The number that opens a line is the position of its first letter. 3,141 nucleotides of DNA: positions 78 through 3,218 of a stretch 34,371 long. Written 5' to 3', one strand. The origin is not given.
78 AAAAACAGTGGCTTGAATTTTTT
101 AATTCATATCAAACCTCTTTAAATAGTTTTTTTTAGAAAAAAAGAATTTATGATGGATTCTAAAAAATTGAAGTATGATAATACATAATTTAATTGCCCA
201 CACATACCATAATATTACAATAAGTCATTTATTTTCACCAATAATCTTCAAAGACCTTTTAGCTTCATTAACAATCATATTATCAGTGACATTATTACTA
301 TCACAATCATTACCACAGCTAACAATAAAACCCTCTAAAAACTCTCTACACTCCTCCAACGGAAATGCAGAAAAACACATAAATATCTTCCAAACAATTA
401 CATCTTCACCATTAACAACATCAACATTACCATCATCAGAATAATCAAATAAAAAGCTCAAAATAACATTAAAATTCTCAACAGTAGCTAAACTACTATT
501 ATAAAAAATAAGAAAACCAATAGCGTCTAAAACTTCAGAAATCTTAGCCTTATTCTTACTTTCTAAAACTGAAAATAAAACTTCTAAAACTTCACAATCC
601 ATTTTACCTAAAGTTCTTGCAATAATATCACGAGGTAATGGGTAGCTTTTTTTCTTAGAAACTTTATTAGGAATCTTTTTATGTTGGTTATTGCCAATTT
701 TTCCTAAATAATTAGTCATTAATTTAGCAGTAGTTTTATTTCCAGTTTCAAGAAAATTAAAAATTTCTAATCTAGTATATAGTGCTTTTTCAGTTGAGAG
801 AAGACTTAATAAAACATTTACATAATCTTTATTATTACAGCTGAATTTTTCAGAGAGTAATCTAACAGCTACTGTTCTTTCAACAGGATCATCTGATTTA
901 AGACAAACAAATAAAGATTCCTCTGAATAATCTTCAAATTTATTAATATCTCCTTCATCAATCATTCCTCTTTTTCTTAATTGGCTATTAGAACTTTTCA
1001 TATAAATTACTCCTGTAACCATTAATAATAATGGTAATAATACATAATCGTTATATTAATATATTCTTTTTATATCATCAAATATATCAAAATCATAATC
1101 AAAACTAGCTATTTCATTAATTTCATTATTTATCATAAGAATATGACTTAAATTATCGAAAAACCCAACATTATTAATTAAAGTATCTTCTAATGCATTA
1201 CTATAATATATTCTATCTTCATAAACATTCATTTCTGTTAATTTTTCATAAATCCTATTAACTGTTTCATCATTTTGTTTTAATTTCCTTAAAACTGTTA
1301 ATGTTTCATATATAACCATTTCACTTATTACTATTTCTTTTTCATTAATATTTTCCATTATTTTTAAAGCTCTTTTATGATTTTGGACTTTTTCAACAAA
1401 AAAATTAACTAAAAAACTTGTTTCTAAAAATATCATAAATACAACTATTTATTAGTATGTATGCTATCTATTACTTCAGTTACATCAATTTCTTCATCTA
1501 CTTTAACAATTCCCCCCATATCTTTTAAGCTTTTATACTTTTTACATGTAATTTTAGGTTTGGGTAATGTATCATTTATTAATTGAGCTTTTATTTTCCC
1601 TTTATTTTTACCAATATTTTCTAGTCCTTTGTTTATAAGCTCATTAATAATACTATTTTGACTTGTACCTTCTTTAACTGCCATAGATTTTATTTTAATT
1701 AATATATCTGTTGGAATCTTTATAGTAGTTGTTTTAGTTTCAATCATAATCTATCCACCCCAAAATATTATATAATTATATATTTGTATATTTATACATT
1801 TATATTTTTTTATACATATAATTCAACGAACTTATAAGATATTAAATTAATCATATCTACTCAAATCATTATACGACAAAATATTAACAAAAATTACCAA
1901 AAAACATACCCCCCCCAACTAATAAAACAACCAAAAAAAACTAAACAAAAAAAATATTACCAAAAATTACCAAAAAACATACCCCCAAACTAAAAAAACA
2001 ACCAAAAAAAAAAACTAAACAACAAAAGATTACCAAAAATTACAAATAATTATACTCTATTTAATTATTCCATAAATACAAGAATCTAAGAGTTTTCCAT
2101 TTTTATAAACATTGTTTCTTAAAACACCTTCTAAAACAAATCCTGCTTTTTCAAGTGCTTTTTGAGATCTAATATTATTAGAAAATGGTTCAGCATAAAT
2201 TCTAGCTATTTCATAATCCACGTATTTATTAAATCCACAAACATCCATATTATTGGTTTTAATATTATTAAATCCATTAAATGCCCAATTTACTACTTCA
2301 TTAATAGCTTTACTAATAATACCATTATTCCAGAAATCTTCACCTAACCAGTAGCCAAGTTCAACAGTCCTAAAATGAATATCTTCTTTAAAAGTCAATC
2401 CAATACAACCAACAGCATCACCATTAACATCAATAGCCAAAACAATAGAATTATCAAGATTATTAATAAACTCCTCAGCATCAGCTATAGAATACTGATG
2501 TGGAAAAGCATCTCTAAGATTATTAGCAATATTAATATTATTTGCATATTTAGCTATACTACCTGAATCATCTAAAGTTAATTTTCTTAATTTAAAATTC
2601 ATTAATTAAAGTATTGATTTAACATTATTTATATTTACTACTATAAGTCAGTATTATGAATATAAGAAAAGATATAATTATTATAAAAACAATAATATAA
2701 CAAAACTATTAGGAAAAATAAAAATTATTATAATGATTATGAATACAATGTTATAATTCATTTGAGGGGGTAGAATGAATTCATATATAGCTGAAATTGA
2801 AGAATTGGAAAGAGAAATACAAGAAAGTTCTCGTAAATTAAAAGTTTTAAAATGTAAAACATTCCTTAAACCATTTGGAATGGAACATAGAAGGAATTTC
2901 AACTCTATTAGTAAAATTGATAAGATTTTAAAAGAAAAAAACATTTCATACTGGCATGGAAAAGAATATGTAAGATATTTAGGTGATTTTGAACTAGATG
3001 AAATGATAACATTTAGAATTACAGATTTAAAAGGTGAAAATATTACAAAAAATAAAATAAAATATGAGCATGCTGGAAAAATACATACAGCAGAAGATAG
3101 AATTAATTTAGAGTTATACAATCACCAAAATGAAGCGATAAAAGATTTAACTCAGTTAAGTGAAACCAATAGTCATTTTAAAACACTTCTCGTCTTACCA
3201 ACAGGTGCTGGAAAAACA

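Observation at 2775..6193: Orphan Res-like SF2 helicase-HNH fusion translationally coupled to an exported protein: candidate undescribed two-gene defence module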

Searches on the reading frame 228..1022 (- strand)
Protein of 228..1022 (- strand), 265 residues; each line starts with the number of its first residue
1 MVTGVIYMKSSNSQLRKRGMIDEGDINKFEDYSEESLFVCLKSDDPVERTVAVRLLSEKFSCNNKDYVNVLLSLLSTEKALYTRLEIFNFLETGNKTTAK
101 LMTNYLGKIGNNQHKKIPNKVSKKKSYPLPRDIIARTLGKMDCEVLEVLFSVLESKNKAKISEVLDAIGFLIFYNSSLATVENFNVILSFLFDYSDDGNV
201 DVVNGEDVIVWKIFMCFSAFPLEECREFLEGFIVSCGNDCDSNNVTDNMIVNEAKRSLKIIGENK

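Call 3: search_protein_families(library=pfam, proteins=[window:228-1022:-], max_evalue=0.01)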
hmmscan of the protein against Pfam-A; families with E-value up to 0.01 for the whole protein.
window:228-1022:- (265 aa): 1 family
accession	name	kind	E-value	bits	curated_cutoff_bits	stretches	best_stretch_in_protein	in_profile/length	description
PF13646.12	HEAT_2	-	7.8e-05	23.3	27.7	0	37-91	4-55/88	HEAT repeats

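Call 70: search_protein_families(library=pfam, proteins=[window:228-1022:-], max_evalue=1)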
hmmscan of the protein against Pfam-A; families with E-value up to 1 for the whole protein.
window:228-1022:- (265 aa): 2 families
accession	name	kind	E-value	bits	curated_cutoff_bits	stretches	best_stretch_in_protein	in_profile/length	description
PF13646.12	HEAT_2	-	7.8e-05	23.3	27.7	1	37-91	4-55/88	HEAT repeats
PF10798.13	YmgB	-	0.12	12.7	22.3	1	51-81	9-39/59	Biofilm development protein YmgB/AriR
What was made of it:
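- On Type I or type III restriction-modification: No MTase or S subunit among the genes of 1-7300 (calls 3, 70).
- Closest known: Type I. Different: No HsdM/HsdS or Mod gene nearby (calls 3, 70).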

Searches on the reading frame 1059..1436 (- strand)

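Call 3: search_protein_families(library=pfam, proteins=[window:1059-1436:-], max_evalue=0.01)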
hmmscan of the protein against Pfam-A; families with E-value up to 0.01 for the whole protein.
window:1059-1436:- (126 aa): 2 families
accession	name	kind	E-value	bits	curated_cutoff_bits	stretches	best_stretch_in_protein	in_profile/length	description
PF01850.27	PIN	-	1.8e-10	41.9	23.6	1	2-119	1-117/120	PIN domain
PF20293.4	MC6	-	0.0065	16.9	27.2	0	31-79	2-50/76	ABC-three component (ABC-3C) system Middle Component 6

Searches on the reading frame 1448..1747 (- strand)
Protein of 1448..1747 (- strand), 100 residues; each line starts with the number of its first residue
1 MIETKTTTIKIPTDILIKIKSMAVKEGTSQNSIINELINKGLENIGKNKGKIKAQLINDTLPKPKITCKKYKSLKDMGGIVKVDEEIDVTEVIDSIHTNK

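Call 3: search_protein_families(library=pfam, proteins=[window:1448-1747:-], max_evalue=0.01)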
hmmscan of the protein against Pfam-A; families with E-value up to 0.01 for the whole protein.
window:1448-1747:- (100 aa): 0 families

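Call 70: search_protein_families(library=pfam, proteins=[window:1448-1747:-], max_evalue=1)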
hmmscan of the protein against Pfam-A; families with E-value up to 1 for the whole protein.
window:1448-1747:- (100 aa): 6 families
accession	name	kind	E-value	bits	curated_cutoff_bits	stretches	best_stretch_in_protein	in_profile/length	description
PF24434.1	DUF7557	-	0.041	13.8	25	1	6-39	1-33/45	Family of unknown function (DUF7557)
PF09274.16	ParG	-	0.059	14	21.4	1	10-42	40-72/76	ParG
PF19891.5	DUF6364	-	0.061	14.2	27.3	1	8-62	6-54/70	Family of unknown function (DUF6364)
PF12441.14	CopG_antitoxin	-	0.095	13.9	28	1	4-40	42-78/79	CopG antitoxin of type II toxin-antitoxin system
PF01402.27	RHH_1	-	0.19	12.2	20.5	1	7-43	2-38/39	Ribbon-helix-helix protein, copG family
PF15628.11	RRM_DME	-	0.21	12.2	34.6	1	3-46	32-75/102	RRM in Demeter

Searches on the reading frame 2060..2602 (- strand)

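Call 3: search_protein_families(library=pfam, proteins=[window:2060-2602:-], max_evalue=0.01)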
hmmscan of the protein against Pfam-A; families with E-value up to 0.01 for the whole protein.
window:2060-2602:- (181 aa): 3 families
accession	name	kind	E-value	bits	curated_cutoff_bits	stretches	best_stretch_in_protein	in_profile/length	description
PF13302.13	Acetyltransf_3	-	1.7e-20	74.5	25.4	1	4-156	3-138/138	Acetyltransferase (GNAT) domain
PF00583.31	Acetyltransf_1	-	2.9e-10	40.9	20.7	1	26-110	5-91/116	Acetyltransferase (GNAT) family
PF13420.13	Acetyltransf_4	-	6.6e-09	36.4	24.3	1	129-175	108-154/155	Acetyltransferase (GNAT) domain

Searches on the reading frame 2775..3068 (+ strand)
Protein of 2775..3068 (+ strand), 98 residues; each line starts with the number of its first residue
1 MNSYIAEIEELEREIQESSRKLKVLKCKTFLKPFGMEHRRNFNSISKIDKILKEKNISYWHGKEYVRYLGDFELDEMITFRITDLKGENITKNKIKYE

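Call 55: search_solved_structures(query=A4, max_evalue=10)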
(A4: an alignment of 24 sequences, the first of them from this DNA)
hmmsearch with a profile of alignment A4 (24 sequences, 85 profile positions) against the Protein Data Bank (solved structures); distinct sequences matched with E-value up to 10: 2.
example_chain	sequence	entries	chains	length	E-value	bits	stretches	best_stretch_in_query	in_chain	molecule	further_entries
5cj1_A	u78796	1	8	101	0.76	13.2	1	17-54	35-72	Gp7-MYH7-(1526-1571) chimera protein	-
9ku9_B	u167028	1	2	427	1.7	12.1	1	26-65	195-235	MPXVgp068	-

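Call 56: search_protein_families(library=pfam, alignment_id=A4, max_evalue=1)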
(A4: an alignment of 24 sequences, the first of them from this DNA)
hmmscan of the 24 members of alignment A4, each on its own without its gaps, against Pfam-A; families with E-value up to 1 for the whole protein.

A. member 1, seq(98 aa): 1 family
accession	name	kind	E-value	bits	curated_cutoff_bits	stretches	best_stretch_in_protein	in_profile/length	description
PF09670.15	Cas_Cas02710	-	0.064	13.4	27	1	3-66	67-134/153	Csm6 HEPN domain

B. families by the number of members that match (of 24 scanned): 17 families
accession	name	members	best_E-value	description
PF23131.1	DotY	2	0.0074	DotY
PF16565.11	MIT_C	1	0.00065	Phospholipase D-like domain at C-terminus of MIT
PF05059.19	Orbi_VP4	1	0.0015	Orbivirus VP4 core protein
PF19578.4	DUF6090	1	0.0051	Family of unknown function (DUF6090)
PF03822.20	NAF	1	0.0079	NAF domain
PF03930.20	Flp_N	1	0.024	Recombinase Flp protein N-terminus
PF20886.2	PWP3A-B_C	1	0.03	PWWP domain-containing DNA repair factor 3A/B, C-terminal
PF19991.5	HMA_2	1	0.031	Heavy metal associated domain 2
PF18860.6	AbiJ_NTD3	1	0.044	AbiJ N-terminal domain 3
PF09670.15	Cas_Cas02710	1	0.064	Csm6 HEPN domain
PF11488.14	Lge1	1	0.067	Transcriptional regulatory protein LGE1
PF25614.1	PhiKZ_VTX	1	0.072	Bacteriophage PhiKZ vertex-binding protein gp28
PF01157.24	Ribosomal_L21e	1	0.093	Ribosomal protein L21e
PF22672.1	DBL_C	1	0.1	Duffy-binding-like domain, C-terminal subdomain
PF18740.7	EC042_2821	1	0.1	EC042_2821-like Restriction Endonuclease-like domain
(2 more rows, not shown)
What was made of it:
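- Tried and rejected: Nothing found against PDB sequences or Pfam (calls 55, 56).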
